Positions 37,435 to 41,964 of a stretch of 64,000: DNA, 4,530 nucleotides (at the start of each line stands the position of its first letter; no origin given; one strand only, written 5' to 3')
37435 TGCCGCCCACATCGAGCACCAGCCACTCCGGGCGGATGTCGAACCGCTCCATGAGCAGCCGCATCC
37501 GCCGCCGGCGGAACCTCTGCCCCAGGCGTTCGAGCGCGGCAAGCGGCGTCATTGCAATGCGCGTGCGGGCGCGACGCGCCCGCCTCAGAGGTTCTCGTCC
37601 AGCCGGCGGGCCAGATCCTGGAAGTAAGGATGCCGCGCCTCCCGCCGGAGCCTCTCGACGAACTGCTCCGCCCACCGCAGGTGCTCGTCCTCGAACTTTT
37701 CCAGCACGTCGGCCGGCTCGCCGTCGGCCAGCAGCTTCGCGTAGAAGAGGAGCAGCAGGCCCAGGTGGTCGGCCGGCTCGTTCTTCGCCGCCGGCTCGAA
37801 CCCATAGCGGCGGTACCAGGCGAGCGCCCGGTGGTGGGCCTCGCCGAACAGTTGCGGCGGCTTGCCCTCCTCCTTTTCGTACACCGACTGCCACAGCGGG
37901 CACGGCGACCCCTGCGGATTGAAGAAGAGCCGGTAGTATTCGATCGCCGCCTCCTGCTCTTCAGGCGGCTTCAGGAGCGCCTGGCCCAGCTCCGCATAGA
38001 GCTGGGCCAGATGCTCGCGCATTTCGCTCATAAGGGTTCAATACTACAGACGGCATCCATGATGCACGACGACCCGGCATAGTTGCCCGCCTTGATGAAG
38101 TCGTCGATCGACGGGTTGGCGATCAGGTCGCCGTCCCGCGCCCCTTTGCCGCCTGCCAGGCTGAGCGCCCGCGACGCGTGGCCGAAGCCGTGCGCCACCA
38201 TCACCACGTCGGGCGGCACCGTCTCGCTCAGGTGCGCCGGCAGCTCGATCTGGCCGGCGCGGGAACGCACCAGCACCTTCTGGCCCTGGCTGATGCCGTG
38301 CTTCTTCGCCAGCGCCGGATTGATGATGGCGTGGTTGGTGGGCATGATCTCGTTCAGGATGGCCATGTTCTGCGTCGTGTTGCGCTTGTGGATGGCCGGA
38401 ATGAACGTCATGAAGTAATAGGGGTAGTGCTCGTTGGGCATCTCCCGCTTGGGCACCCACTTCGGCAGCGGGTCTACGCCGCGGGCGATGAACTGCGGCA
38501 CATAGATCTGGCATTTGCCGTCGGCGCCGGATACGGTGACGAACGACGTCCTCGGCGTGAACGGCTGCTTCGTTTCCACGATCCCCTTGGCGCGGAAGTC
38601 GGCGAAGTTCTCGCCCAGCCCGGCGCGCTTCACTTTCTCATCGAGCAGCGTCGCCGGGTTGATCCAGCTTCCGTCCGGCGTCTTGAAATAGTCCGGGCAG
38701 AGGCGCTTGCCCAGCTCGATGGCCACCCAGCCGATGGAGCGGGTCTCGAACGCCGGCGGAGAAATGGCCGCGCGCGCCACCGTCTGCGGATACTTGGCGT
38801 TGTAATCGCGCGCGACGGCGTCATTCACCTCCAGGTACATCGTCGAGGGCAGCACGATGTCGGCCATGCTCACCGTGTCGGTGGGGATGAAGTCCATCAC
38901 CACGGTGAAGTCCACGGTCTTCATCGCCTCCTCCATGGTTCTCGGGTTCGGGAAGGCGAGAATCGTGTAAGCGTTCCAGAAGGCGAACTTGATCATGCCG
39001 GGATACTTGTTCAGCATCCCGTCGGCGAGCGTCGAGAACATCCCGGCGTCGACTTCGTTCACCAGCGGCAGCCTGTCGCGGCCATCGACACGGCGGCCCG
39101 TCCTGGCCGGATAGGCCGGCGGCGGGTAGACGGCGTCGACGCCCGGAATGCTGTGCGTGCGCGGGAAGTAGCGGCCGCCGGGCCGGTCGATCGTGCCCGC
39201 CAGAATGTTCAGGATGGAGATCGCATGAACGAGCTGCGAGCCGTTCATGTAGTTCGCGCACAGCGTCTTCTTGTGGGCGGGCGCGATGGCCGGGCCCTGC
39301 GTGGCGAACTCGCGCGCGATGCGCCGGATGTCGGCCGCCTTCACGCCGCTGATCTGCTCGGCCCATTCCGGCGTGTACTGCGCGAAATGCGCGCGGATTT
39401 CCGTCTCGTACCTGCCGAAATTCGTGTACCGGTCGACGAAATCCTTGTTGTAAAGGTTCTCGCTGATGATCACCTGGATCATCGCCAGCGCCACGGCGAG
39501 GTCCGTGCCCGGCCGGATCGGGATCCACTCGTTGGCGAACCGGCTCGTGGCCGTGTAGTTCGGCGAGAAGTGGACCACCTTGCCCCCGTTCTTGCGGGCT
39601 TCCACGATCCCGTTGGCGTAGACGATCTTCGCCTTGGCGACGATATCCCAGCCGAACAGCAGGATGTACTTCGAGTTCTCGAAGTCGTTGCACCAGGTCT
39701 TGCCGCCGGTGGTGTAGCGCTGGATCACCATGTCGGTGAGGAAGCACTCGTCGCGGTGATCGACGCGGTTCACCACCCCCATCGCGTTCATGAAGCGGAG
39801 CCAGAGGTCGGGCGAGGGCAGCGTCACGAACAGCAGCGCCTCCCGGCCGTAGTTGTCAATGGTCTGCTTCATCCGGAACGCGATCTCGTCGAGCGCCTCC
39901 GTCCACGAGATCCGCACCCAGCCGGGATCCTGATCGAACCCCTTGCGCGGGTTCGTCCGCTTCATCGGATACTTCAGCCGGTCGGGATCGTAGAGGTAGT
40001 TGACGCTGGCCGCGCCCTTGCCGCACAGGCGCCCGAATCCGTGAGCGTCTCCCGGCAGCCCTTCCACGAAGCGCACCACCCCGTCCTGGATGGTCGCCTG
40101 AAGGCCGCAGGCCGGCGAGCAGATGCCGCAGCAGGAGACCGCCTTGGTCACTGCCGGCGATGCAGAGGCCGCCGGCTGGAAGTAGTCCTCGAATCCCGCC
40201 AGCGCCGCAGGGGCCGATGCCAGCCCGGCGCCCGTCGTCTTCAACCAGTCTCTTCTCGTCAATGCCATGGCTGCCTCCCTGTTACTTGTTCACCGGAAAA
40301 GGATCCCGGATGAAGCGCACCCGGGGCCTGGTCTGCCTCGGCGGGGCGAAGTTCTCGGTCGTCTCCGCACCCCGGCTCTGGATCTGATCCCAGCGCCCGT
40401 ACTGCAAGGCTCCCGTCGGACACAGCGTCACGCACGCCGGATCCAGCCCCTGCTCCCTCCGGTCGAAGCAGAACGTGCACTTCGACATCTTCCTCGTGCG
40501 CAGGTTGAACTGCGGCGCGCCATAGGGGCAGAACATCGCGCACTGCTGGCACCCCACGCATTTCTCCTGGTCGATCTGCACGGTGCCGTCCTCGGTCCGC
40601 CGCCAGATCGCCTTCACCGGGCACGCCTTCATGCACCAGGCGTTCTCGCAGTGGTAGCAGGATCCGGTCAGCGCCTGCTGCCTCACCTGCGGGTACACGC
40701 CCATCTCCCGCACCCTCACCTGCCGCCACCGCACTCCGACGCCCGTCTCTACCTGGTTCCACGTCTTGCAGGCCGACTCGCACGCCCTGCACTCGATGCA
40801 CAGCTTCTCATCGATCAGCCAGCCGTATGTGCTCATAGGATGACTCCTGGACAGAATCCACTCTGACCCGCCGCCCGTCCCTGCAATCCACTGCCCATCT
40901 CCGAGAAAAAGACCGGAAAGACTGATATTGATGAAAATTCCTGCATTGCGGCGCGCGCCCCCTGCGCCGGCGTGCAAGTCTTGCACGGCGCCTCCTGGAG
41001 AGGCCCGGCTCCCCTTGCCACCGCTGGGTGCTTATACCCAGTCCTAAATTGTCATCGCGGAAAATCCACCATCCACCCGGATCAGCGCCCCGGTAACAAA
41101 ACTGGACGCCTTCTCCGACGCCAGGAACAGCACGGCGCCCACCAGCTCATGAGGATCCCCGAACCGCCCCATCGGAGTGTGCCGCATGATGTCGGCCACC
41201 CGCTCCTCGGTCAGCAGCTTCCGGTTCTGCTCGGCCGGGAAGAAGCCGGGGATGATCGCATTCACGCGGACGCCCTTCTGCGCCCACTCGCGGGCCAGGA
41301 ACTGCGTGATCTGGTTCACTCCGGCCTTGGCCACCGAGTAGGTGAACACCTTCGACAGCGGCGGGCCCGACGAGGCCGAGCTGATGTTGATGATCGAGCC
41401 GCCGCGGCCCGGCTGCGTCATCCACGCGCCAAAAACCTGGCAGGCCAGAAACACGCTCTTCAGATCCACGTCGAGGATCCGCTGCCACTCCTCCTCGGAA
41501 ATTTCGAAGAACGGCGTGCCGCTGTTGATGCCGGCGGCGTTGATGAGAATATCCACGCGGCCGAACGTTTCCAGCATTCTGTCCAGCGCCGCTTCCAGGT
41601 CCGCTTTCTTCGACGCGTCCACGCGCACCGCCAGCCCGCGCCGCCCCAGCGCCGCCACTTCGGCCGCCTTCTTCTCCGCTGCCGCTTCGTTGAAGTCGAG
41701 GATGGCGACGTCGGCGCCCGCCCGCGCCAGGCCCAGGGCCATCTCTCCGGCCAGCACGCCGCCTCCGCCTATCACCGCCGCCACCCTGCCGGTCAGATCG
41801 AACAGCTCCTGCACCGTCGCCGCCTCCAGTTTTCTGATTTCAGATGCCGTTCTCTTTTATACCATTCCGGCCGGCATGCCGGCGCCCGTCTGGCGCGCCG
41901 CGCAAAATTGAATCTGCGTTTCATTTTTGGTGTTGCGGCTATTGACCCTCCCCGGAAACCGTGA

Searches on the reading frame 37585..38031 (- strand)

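Call 79: search_protein_families(library=pfam, proteins=[window:37585-38031:-], max_evalue=0.0001)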
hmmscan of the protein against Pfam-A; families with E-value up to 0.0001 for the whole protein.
window:37585-38031:- (148 aa): 1 family
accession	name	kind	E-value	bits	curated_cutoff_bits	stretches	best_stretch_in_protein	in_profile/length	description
PF02613.20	Nitrate_red_del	-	8.7e-22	78.1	22.2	1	4-125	4-135/136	Nitrate reductase delta subunit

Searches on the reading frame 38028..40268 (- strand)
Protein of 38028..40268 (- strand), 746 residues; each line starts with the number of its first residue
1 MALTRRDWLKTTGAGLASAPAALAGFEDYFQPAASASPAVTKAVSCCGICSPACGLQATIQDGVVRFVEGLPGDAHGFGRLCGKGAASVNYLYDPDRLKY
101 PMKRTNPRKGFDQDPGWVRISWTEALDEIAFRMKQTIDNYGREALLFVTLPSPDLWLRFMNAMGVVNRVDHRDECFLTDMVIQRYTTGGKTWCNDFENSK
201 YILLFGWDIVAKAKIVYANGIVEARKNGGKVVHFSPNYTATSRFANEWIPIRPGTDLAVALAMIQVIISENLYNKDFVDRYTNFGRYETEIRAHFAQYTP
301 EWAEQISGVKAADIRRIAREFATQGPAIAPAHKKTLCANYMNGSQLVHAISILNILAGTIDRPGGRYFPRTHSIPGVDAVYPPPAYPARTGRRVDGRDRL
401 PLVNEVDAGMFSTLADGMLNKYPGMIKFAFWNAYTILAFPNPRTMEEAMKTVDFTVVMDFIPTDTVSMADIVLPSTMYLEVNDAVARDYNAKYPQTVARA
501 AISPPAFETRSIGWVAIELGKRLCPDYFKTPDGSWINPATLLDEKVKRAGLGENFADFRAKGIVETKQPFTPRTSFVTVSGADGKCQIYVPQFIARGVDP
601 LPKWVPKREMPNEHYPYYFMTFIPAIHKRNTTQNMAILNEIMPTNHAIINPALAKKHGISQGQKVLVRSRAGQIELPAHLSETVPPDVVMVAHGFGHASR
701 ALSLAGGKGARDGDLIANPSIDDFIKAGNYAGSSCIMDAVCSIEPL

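Call 79: search_protein_families(library=pfam, proteins=[window:38028-40268:-], max_evalue=0.0001)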
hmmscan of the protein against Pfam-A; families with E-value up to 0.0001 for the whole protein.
window:38028-40268:- (746 aa): 3 families
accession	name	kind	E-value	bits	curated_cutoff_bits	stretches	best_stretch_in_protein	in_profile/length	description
PF00384.28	Molybdopterin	-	1.6e-39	136.4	24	1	97-521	1-352/353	Molybdopterin oxidoreductase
PF01568.27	Molydop_binding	-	9.4e-15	55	26.8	1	628-730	12-106/110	Molydopterin dinucleotide binding domain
PF04879.21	Molybdop_Fe4S4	-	3.7e-07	30.4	22.7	1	44-94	5-55/55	Molybdopterin oxidoreductase Fe4S4 domain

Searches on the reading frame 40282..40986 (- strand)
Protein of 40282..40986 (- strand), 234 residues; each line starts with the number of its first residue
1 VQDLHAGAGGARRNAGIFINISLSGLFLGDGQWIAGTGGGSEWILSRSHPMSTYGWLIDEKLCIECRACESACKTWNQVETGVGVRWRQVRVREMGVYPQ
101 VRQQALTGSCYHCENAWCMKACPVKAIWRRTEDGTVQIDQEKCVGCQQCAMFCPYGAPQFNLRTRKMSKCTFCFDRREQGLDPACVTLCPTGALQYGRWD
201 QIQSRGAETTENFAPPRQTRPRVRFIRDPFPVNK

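Call 79: search_protein_families(library=pfam, proteins=[window:40282-40986:-], max_evalue=0.0001)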
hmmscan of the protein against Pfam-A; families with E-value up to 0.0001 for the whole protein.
window:40282-40986:- (234 aa): 11 families
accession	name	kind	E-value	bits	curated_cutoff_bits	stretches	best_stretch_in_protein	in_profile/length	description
PF13247.11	Fer4_11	-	1.1e-26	93.3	26.2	1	107-197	7-98/100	4Fe-4S dicluster domain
PF00037.32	Fer4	-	1.9e-15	56.3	21.1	1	136-158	1-23/24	4Fe-4S binding domain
PF12838.12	Fer4_7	-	1.8e-13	51.2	27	1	110-157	2-52/52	4Fe-4S dicluster domain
PF12837.12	Fer4_6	-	2.1e-11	43.6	25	1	136-158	2-24/24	4Fe-4S binding domain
PF13187.11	Fer4_9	-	4.3e-11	43.1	27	2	110-157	2-51/52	4Fe-4S dicluster domain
PF13237.11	Fer4_10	-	1.4e-08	35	25.5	2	109-154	8-53/53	4Fe-4S dicluster domain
PF12797.12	Fer4_2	-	1.5e-07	31.3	24.5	1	137-155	4-22/22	4Fe-4S binding domain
PF14697.11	Fer4_21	-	5.5e-07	30.1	35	1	109-155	7-53/59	4Fe-4S dicluster domain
PF12798.12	Fer4_3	-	8.7e-06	26.6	27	0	170-193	1-15/15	4Fe-4S binding domain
PF13484.11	Fer4_16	-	1.4e-05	26.2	30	0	140-155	50-65/66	4Fe-4S double cluster binding domain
PF25160.1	LdpA_Fe-S-bd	-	1.6e-05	25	27.6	0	117-156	8-41/49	LdpA Fe-S cluster-binding domain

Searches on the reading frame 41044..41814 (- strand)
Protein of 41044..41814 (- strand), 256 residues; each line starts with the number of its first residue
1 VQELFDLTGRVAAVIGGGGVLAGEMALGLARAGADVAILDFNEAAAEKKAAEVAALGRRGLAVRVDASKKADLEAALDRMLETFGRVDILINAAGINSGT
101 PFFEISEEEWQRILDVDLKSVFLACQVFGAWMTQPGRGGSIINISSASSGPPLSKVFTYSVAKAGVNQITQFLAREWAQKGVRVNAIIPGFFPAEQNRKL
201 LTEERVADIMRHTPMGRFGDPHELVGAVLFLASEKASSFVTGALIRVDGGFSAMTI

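Call 79: search_protein_families(library=pfam, proteins=[window:41044-41814:-], max_evalue=0.0001)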
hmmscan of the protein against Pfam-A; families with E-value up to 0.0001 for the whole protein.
window:41044-41814:- (256 aa): 3 families
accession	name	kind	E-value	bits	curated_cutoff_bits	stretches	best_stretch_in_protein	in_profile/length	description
PF13561.12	adh_short_C2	-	2.3e-57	194.7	27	1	22-252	9-236/236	Enoyl-(Acyl carrier protein) reductase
PF00106.31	adh_short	-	4.2e-45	154.1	26.6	1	11-201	2-191/195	short chain dehydrogenase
PF08659.16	KR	-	1.6e-09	38.4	22.6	1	14-183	5-169/180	KR domain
